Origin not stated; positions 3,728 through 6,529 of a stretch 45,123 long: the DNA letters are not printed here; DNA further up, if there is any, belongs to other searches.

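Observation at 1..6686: Candidate uncharacterised anti-phage operon: MazG-like NTPase, Vsr-nuclease/SF2 helicase, SAM methyltransferase and DUF4365-nuclease/RecD-like helicase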

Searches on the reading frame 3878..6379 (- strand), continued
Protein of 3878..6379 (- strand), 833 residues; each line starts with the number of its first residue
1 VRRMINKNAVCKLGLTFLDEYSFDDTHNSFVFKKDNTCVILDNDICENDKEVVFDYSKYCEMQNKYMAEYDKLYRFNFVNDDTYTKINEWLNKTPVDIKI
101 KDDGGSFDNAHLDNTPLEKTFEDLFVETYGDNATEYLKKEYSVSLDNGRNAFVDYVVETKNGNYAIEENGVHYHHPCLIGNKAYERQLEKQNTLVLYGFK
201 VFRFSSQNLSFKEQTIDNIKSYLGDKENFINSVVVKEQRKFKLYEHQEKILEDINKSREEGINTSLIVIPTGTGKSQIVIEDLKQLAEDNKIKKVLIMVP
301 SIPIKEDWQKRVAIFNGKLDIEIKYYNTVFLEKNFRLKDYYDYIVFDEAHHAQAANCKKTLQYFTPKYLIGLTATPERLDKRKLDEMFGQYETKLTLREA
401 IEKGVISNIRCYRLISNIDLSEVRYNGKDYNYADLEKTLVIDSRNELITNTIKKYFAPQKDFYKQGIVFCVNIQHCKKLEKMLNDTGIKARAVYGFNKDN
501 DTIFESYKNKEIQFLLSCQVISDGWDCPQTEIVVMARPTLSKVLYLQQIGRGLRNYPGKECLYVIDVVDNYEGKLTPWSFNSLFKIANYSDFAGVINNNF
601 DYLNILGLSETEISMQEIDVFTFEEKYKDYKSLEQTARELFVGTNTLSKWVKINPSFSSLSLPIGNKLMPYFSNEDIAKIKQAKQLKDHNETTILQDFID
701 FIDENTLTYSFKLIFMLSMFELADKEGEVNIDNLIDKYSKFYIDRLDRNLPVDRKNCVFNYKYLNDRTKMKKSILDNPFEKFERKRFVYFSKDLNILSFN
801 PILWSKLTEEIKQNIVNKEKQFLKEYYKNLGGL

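Call 62: search_protein_families(library=pfam, proteins=[L016:9368-10000:+, L017:12480-13070:+, L026:12471-13061:+, L019:9348-9944:+], max_evalue=0.00001)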
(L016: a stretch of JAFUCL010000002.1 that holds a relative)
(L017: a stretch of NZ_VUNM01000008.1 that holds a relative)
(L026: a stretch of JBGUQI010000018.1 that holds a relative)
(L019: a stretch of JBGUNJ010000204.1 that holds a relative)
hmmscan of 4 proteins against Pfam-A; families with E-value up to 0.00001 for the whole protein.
L016:9368-10000:+ (210 aa): 5 families
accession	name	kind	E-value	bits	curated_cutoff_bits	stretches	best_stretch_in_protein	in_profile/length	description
PF13649.12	Methyltransf_25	-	1.5e-13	51.6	27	1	56-144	1-97/97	Methyltransferase domain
PF13489.12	Methyltransf_23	-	2.6e-11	43.9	27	1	38-151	8-119/164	Methyltransferase domain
PF08241.18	Methyltransf_11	-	3e-11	44.2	21.2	1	57-148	1-95/95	Methyltransferase domain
PF08242.18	Methyltransf_12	-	9.8e-10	39.5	30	1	57-146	1-98/98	Methyltransferase domain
PF13847.12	Methyltransf_31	-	5.1e-08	33.2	27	1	55-152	6-113/145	Methyltransferase domain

L017:12480-13070:+ (196 aa): 7 families
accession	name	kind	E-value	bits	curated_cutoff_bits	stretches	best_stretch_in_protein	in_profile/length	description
PF13649.12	Methyltransf_25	-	5.4e-13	49.9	27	1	45-134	1-97/97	Methyltransferase domain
PF08242.18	Methyltransf_12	-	2.4e-12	47.9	30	1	46-135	1-97/98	Methyltransferase domain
PF08241.18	Methyltransf_11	-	1.5e-11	45.2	21.2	1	46-137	1-94/95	Methyltransferase domain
PF02353.26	CMAS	-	4.9e-09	36.3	27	1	39-138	60-164/273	Mycolic acid cyclopropane synthetase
PF13847.12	Methyltransf_31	-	1.3e-07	31.9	27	1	41-139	3-110/145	Methyltransferase domain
PF13489.12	Methyltransf_23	-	2.9e-07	30.8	27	1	33-139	14-117/164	Methyltransferase domain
PF03848.20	TehB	-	1.9e-06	27.9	20.4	1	34-122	24-116/193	Tellurite resistance protein TehB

L026:12471-13061:+ (196 aa): 6 families
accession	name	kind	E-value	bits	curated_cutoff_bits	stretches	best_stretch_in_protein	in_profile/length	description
PF08241.18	Methyltransf_11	-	1.2e-12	48.7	21.2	1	45-135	1-94/95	Methyltransferase domain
PF13649.12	Methyltransf_25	-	1.4e-12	48.5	27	1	44-132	1-97/97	Methyltransferase domain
PF08242.18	Methyltransf_12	-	2.9e-09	38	30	1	45-134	1-98/98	Methyltransferase domain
PF05891.18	Methyltransf_PK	-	1.4e-07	31.7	27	1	37-137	52-160/218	AdoMet dependent proline di-methyltransferase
PF03848.20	TehB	-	8.4e-07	29.1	20.4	0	43-99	33-90/193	Tellurite resistance protein TehB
PF13489.12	Methyltransf_23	-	1.5e-06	28.4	27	1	33-137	16-117/164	Methyltransferase domain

L019:9348-9944:+ (198 aa): 6 families
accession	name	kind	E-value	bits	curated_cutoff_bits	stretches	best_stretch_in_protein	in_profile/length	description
PF13649.12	Methyltransf_25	-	1.8e-15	57.8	27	1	43-131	1-97/97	Methyltransferase domain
PF08241.18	Methyltransf_11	-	7.2e-13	49.4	21.2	1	44-135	1-95/95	Methyltransferase domain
PF13489.12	Methyltransf_23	-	2.1e-12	47.5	27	1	31-136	14-117/164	Methyltransferase domain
PF08242.18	Methyltransf_12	-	2.9e-11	44.4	30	1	44-133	1-98/98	Methyltransferase domain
PF03848.20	TehB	-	2.2e-10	40.7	20.4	1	35-134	27-131/193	Tellurite resistance protein TehB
PF13847.12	Methyltransf_31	-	2e-07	31.2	27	1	40-136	4-110/145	Methyltransferase domain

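Call 67: search_protein_families(library=padloc, alignment_id=A7, max_evalue=1e-10)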
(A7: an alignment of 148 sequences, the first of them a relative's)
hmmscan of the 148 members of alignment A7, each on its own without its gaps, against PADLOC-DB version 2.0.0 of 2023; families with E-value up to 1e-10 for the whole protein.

A. member 1, L001:5083-5550:+ (156 aa): 0 families

B. families by the number of members that match (of 148 scanned): 245 families (the first 25 are shown)
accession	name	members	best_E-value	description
PDLC04135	mad3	3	3e-35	mads_3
PDLC02980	AriA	3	1.1e-29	-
PDLC05065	PDC-S68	2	0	-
PDLC05066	PDC-S68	2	6.7e-177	-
PDLC04899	PDC-S07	2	1.6e-44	-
PDLC04140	mad8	2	1.9e-18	mads_8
PDLC02506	BrxL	1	0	BrxL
PDLC00519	JetC1|JetC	1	8.2e-302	DUF3584 domain; MukB-like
PDLC02508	BrxL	1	2.4e-188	BrxL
PDLC04526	PDC-M22B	1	4.8e-166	-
PDLC00508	JetC1|JetC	1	1.1e-162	DUF3584 domain; MukB-like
PDLC04786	PDC-S01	1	1.4e-152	-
PDLC05064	PDC-S68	1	5e-140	-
PDLC00442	JetA1|JetA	1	1.4e-139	DUF5716 domain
PDLC00505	JetC1|JetC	1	2.8e-134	DUF3584 domain; MukB-like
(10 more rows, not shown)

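Call 68: search_protein_families(library=pfam, alignment_id=A7, max_evalue=0.000001)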
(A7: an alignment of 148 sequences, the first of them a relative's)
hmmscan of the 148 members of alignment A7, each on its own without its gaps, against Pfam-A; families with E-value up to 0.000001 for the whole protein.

A. member 1, L001:5083-5550:+ (156 aa): 0 families

B. families by the number of members that match (of 148 scanned): 128 families (the first 25 are shown)
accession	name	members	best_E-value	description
PF13304.12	AAA_21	3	3.7e-30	AAA domain, putative AbiEii toxin, Type IV TA system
PF06738.18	ThrE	2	6.2e-55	Putative threonine/serine exporter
PF13604.12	AAA_30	2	3e-25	AAA domain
PF13245.12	AAA_19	2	6.2e-22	AAA domain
PF00293.34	NUDIX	2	4.4e-17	NUDIX domain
PF00583.31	Acetyltransf_1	2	4.7e-17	Acetyltransferase (GNAT) family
PF13676.11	TIR_2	2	3e-16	TIR domain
PF13508.13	Acetyltransf_7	2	1.6e-13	Acetyltransferase (GNAT) domain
PF13538.12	UvrD_C_2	2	2.2e-13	UvrD-like helicase C-terminal domain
PF04851.21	ResIII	2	3.2e-11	Type III restriction enzyme, res subunit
PF13443.12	HTH_26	2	4.5e-11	Cro/C1-type HTH DNA-binding domain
PF00561.26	Abhydrolase_1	2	2.1e-10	alpha/beta hydrolase fold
PF02810.21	SEC-C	2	6e-10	SEC-C motif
PF13175.12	AAA_15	2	1.4e-09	AAA ATPase domain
PF02463.25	SMC_N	2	7.1e-08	RecF/RecN/SMC N terminal domain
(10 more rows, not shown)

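Call 79: search_dna_similar(query=window:3881-6370:-, collection=plasmids, mode=protein, max_evalue=1e-30, max_rows=12)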
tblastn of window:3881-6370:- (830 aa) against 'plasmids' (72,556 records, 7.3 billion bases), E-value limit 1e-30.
Records with a match: 10; places in all: 10; records where one place covers at least 80% of the query: 0.
Best place of each record, by identity: <60% 10.
By first word of the organism name: Pseudoalteromonas 2; Spiroplasma 2; Chondrinema 1; Acetoanaerobium 1; Peptoclostridium 1; Segatella 1; Alicyclobacillus 1; Waddlia 1.
By predicted mobility (MOB-suite, as given by PLSDB): non-mobilizable 10.
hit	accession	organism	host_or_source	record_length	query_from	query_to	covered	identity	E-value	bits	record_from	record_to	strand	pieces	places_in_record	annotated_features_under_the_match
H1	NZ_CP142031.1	Pseudoalteromonas sp. CuT4-3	whole organism,deep-sea sediment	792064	243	655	50%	29.5%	4e-32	143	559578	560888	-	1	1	DEAD/DEAH box helicase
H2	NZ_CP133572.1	Pseudoalteromonas sp. HL-AS2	sediment core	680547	243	655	50%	28.6%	2e-32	144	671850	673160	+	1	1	DUF3427 domain-containing protein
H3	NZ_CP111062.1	Chondrinema litorale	Seaweed,red alga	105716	227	588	44%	30.2%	5e-32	142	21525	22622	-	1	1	DEAD/DEAH box helicase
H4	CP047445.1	Spiroplasma citri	Neoaliturus tenellus,cell culture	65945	236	571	40%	30.2%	5e-33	145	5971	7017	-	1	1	DEAD/DEAH box helicase family protein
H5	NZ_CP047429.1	Spiroplasma citri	Neoaliturus tenellus,cell culture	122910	236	571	40%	30.2%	5e-33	145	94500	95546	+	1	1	DEAD/DEAH box helicase family protein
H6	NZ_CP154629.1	Acetoanaerobium noterae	cell culture,Sludge of a digestion ...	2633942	241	565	39%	31.0%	7e-33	145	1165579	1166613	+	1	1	none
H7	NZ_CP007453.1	Peptoclostridium acidaminophilum DSM 3953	black mud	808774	241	565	39%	30.4%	2e-35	154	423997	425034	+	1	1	DEAD/DEAH box helicase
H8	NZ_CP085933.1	Segatella copri DSM 18205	-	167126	237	582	42%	28.3%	9e-32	142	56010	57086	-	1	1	DEAD/DEAH box helicase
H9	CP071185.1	Alicyclobacillus curvatus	water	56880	222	567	42%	27.7%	5e-35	152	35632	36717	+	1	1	DEAD/DEAH box helicase | helix-turn-helix domain-containing protein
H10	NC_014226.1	Waddlia chondrophila WSU 86-1044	-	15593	238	570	40%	28.0%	1e-33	147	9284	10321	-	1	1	DEAD/DEAH box helicase | helix-turn-helix domain-containing protein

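Call 80: search_dna_similar(query=window:3881-6370:-, collection=phages, mode=protein, max_evalue=1e-30, max_rows=12)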
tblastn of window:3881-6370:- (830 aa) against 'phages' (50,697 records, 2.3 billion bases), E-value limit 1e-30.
Records with a match: 52; places in all: 52; records where one place covers at least 80% of the query: 1.
Best place of each record, by identity: <60% 52.
By first word of the organism name: Streptococcus 36; Paenibacillus 7; Bacteriophage 2; Enterococcus 2; Bacillus 2; Tunturiibacter 1; Dulem 1; Flavonifractor 1.
By host as written in the record: Paenibacillus larvae NRRL 2605 5; - 3; Enterococcus faecalis 2; Paenibacillus larvae 2; Streptococcus agalactiae GB00111 1; Streptococcus agalactiae CCUG_17336 1; Streptococcus agalactiae ERR054992 1; Streptococcus agalactiae JN_AR_GBS18 1; and 36 more.
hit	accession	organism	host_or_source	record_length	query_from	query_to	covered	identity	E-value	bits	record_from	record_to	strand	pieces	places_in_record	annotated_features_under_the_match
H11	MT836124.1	Bacteriophage sp.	human fecal samples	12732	36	829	96%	41.5%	0e+0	640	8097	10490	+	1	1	record has no annotation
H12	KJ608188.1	Enterococcus phage EFC-1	Enterococcus faecalis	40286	195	563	44%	29.2%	4e-36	154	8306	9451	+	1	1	DEAD/DEAH box helicase | hypothetical protein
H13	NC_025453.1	Enterococcus phage EFC-1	Enterococcus faecalis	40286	195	563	44%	29.2%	4e-36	154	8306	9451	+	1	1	DNA helicase | hypothetical protein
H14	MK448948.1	Streptococcus phage Javan46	Streptococcus agalactiae GB00111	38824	216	563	42%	30.6%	6e-39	163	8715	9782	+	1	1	DNA helicase | hypothetical protein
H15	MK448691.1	Streptococcus phage Javan17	Streptococcus agalactiae CCUG_17336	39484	216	563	42%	30.6%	6e-39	163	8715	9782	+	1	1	DNA helicase | hypothetical protein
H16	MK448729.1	Streptococcus phage Javan31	Streptococcus agalactiae ERR054992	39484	216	563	42%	30.6%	6e-39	163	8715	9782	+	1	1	DNA helicase | hypothetical protein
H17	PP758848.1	Streptococcus phage phiGBSVK-C_GBSInt4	Streptococcus agalactiae JN_AR_GBS18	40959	216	563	42%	30.4%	7e-39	162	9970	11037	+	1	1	DNA helicase | deoxyuridine 5'-triphosphate nucleotidohydrolase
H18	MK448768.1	Streptococcus phage Javan47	Streptococcus agalactiae GB00640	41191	216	563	42%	30.4%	7e-39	162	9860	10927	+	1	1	DNA helicase | hypothetical protein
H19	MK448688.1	Streptococcus phage Javan161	Streptococcus dysgalactiae UT_4231_KK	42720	238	563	39%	30.6%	3e-38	160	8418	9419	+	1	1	DNA helicase | hypothetical protein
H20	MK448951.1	Streptococcus phage Javan470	Streptococcus pyogenes ERR448936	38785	238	563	39%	30.3%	1e-37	158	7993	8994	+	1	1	DNA helicase | hypothetical protein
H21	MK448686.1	Streptococcus phage Javan157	Streptococcus dysgalactiae ERR109370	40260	238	563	39%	30.3%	1e-37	158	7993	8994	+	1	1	DNA helicase | hypothetical protein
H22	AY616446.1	Bacillus phage BCASJ1c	-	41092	238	563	39%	30.3%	1e-35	152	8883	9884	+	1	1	16: DEAD box family helicase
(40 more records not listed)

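Call 81: get_annotated_region(hit=H11, flank=9000)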
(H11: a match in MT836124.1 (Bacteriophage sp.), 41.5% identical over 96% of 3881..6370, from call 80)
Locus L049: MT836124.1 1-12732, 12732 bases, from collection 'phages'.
description: UNVERIFIED: Bacteriophage sp. clone scaffold_1465 genomic sequence.
organism: Bacteriophage sp. (NCBI taxid 38018)
taxonomy: Viruses
host: -; source: human fecal samples; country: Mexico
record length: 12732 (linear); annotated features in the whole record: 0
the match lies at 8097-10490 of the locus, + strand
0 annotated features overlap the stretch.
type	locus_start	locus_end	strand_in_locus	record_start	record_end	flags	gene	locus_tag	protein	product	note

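Call 83: search_protein_families(library=pfam, proteins=[L049:143-2506:+, L049:2579-4030:+, L049:4270-5454:+, L049:5537-7312:+, L049:7381-8007:+, L049:7974-10508:+, L049:10962-12458:+], max_evalue=0.001)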
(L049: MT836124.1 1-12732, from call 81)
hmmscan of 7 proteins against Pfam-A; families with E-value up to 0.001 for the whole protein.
L049:143-2506:+ (788 aa): 5 families
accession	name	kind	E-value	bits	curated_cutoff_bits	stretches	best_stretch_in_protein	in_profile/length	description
PF03480.18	DctP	-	8.4e-144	478.6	23.4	2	154-430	5-277/286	Bacterial extracellular solute-binding protein, family 7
PF06808.19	DctM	-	2.7e-13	50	23.8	1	3-86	335-413/413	Tripartite ATP-independent periplasmic transporter, DctM component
PF02961.22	SAM_BAF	-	3.1e-05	24.8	25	0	758-786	21-49/88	Barrier to autointegration factor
PF02010.21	REJ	-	4.8e-05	22.6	25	0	274-348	212-287/452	REJ domain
PF03600.22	CitMHS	-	0.00077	19.1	31.9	1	3-82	102-179/336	Citrate transporter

L049:2579-4030:+ (484 aa): 0 families

L049:4270-5454:+ (395 aa): 0 families

L049:5537-7312:+ (592 aa): 1 family
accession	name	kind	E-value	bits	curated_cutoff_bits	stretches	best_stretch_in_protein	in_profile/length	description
PF03235.19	GmrSD_N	-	8.1e-32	111.4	33.2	1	13-234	1-193/199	GmrSD restriction endonuclease, N-terminal domain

L049:7381-8007:+ (209 aa): 8 families
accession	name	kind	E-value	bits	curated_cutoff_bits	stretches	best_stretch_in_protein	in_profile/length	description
PF13649.12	Methyltransf_25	-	4.9e-12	46.8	27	1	53-141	1-97/97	Methyltransferase domain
PF08242.18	Methyltransf_12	-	7.3e-10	39.9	30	1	54-143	1-98/98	Methyltransferase domain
PF08241.18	Methyltransf_11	-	4e-09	37.4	21.2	1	54-144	1-94/95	Methyltransferase domain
PF13489.12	Methyltransf_23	-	1.2e-07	32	27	1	47-144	20-115/164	Methyltransferase domain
PF03848.20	TehB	-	1.1e-05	25.4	20.4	1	49-140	31-127/193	Tellurite resistance protein TehB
PF02353.26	CMAS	-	4.7e-05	23.3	27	1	17-144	32-163/273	Mycolic acid cyclopropane synthetase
PF05724.17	TPMT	-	0.00021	21.5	26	1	21-132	10-123/218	Thiopurine S-methyltransferase (TPMT)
PF05891.18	Methyltransf_PK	-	0.00027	21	27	1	44-143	50-157/218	AdoMet dependent proline di-methyltransferase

L049:7974-10508:+ (845 aa): 2 families
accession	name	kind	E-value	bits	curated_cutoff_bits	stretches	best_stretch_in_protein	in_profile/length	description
PF04851.21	ResIII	-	2.3e-16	60.6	22.5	1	243-379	2-161/164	Type III restriction enzyme, res subunit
PF00271.37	Helicase_C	-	3e-11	44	23.5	1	460-558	10-108/110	Helicase conserved C-terminal domain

L049:10962-12458:+ (499 aa): 1 family
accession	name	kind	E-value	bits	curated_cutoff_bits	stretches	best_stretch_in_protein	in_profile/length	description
PF00082.27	Peptidase_S8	-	7.6e-31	107.9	21.8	1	21-289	2-288/288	Subtilase family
